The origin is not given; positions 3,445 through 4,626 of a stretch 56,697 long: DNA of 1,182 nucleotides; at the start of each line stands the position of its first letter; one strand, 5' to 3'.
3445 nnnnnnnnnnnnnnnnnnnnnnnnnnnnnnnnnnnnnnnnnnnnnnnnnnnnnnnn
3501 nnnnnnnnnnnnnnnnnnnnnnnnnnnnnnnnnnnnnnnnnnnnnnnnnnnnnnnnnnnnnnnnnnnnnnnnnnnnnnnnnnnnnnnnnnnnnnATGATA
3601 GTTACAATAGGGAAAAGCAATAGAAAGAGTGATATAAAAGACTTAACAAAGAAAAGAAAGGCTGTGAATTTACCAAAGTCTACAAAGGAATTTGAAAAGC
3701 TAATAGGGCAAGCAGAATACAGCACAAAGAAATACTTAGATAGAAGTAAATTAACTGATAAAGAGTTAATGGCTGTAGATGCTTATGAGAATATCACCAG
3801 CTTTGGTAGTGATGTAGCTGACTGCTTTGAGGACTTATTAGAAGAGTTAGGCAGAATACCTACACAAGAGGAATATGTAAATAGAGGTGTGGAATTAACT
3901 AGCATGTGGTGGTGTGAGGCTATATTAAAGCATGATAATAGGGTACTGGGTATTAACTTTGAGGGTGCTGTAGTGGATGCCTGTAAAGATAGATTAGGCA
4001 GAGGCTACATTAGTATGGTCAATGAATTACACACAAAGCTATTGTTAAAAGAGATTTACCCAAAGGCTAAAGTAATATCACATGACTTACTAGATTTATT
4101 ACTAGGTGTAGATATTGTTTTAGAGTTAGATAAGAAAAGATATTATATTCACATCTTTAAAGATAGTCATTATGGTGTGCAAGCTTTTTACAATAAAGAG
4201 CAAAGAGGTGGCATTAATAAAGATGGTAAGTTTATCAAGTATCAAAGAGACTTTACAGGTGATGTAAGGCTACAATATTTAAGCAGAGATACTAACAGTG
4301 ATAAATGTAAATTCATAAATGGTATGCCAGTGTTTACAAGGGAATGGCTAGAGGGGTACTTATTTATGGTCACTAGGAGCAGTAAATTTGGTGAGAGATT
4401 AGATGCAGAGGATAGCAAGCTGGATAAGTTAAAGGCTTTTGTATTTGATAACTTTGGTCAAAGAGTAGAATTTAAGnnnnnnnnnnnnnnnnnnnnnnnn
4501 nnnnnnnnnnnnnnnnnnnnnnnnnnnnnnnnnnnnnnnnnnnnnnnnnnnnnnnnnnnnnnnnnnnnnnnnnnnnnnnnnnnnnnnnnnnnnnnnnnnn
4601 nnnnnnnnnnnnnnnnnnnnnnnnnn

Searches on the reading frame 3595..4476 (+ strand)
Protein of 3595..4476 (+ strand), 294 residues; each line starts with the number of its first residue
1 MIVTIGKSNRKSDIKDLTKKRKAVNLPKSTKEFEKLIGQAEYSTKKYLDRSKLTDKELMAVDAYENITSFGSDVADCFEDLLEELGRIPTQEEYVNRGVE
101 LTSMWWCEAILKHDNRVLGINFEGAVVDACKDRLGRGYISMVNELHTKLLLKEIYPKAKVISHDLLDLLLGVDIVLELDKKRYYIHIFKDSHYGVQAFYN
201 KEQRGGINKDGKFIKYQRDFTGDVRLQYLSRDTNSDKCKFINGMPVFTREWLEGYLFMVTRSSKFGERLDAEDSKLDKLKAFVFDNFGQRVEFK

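Call 9: search_protein_families(library=phrogs, proteins=[window:3595-4476:+], max_evalue=0.001)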
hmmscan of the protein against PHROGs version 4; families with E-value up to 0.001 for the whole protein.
window:3595-4476:+ (294 aa): 0 families

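Call 10: search_protein_families(library=pfam, proteins=[window:3595-4476:+], max_evalue=0.001)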
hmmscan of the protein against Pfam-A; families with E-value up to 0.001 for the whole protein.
window:3595-4476:+ (294 aa): 0 families

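Call 64: search_solved_structures(query=window:3595-4476:+, max_evalue=1)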
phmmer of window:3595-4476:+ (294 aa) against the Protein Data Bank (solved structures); distinct sequences matched with E-value up to 1: 0.

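Call 65: search_protein_families(library=ncbifam, proteins=[window:3595-4476:+], max_evalue=0.01)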
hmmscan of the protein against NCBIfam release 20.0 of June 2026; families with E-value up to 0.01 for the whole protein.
window:3595-4476:+ (294 aa): 0 families

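Call 67: find_homologous_proteins(query=window:3595-4476:+, max_evalue=0.001)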
Query window:3595-4476:+ (294 aa): 7 proteins with E <= 0.001 among 1969 candidates.
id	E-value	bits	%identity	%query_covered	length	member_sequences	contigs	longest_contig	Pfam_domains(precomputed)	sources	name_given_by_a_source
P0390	4.6e-189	645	99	100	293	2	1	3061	-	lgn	-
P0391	2.1e-152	524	77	100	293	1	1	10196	-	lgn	-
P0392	2.4e-78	281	50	90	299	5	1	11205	-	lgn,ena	-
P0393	1.4e-75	272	47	94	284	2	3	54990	-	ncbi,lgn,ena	-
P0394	1.8e-72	262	45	97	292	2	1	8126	-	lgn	-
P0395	4.4e-43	166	38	87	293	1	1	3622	-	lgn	-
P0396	9.9e-41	158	37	91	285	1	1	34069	-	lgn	-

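Call 76: predict_structure(alignment_id=A2)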
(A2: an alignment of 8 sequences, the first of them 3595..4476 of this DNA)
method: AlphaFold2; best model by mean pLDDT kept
length: 294 residues; sequences in the alignment: 8
mean_pLDDT: 83.8   pTM: 0.84
mean pLDDT of the five models: 83.8, 83.8, 83.2, 83.2, 82.3
residues with pLDDT >= 90: 150; 70-90: 102; 50-70: 27; < 50: 15
segments of 3 or more residues with pLDDT < 50: 1-12, 211-213
pLDDT, mean of each block of 10 residues (from residue 1): 30 58 85 97 93 92 82 81 93 96 86 79 92 93 96 95 79 91 93 85 63 64 91 83 95 94 90 82 74 73
secondary structure, 60 per line:
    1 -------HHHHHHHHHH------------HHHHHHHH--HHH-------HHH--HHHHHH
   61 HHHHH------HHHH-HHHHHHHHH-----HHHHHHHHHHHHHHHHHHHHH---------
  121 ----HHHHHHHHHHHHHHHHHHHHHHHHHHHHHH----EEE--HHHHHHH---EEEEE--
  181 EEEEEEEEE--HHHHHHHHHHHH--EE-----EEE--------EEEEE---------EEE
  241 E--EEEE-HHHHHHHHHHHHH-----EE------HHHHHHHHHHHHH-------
elements in order: H8-17 H30-37 H55-65 H72-75 H77-85 H91-111 H125-154 E159-161 H164-170 E174-178 E181-189 H192-203 E213-215 E224-228 E238-241 E244-247 H249-261 H275-287

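Call 78: fold_search(model_id=the predicted structure, library=pdb)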
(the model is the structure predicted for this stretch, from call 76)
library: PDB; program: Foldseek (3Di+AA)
matches with E <= 10: 202; with E <= 0.001: 0
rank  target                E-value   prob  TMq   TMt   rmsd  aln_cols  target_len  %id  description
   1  5e58_E                2.8e-01  0.12  0.15  0.11  18.1       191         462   14  Crystal Structure Of Cytochrome P450 2B35 from Desert Woodrat Neotoma Lepida in complex with 4-(4-chlorophenyl)imidazo (released 2016-02-10)
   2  5e58_F                3.5e-01  0.11  0.16  0.11  18.6       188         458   16  Crystal Structure Of Cytochrome P450 2B35 from Desert Woodrat Neotoma Lepida in complex with 4-(4-chlorophenyl)imidazo (released 2016-02-10)
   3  3uas                  4.4e-01  0.11  0.15  0.11  18.7       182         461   14  Cytochrome P450 2B4 covalently bound to the mechanism-based inactivator 9-ethynylphenanthrene (released 2013-01-09)
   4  2pg6_B                6.1e-01  0.14  0.17  0.12  14.7       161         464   14  Crystal Structure of Human Microsomal P450 2A6 L240C/N297Q (released 2007-07-24)
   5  1z11_B                8.1e-01  0.11  0.16  0.11  15.8       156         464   14  Crystal Structure of Human Microsomal P450 2A6 with Methoxsalen Bound (released 2005-08-16)
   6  9u49_A                8.6e-01  0.10  0.23  0.18  17.7       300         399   11  crystal structure of Cdn1 in complex with cA4 (released 2026-02-04)
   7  4rui_B                9.1e-01  0.08  0.17  0.11  18.3       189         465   13  Crystal structure of a cytochrome P450 2A6 in complex with a monoterpene - sabinene. (released 2015-01-28)
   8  2pg7_B                9.6e-01  0.08  0.16  0.11  18.7       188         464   15  Crystal Structure of Human Microsomal P450 2A6 N297Q/I300V (released 2007-07-24)
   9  5omw_A                1.0e+00  0.08  0.10  0.05  12.1       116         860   11  Mutant T252A of E. coli leucyl-tRNA synthetase, tRNA(leu) and leucyl-adenylate analogue in the aminoacylation conforma (released 2017-11-15)
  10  6ut7_G                1.0e+00  0.06  0.20  0.15  23.3       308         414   10  Fitted model for the tetradecameric assembly of Thermococcus gammatolerans McrB AAA+ hexamers with bound McrC (released 2020-10-21)
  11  3qoa                  1.1e+00  0.08  0.17  0.12  17.7       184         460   15  Crystal structure of a human cytochrome P450 2B6 (Y226H/K262R) in complex with the inhibitor 4-Benzylpyridine. (released 2011-09-14)
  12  5e58_A                1.1e+00  0.07  0.17  0.12  18.9       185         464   17  Crystal Structure Of Cytochrome P450 2B35 from Desert Woodrat Neotoma Lepida in complex with 4-(4-chlorophenyl)imidazo (released 2016-02-10)
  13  3ebs_A                1.2e+00  0.08  0.16  0.11  15.3       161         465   12  Human Cytochrome P450 2A6 I208S/I300F/G301A/S369G in complex with Phenacetin (released 2008-09-23)
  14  5e58_D                1.2e+00  0.08  0.15  0.10  18.1       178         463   16  Crystal Structure Of Cytochrome P450 2B35 from Desert Woodrat Neotoma Lepida in complex with 4-(4-chlorophenyl)imidazo (released 2016-02-10)
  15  6b82_A                1.2e+00  0.08  0.17  0.12  18.8       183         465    9  Zebra Fish CYP-450 17A1 Mutant Abiraterone Complex (released 2017-12-13)
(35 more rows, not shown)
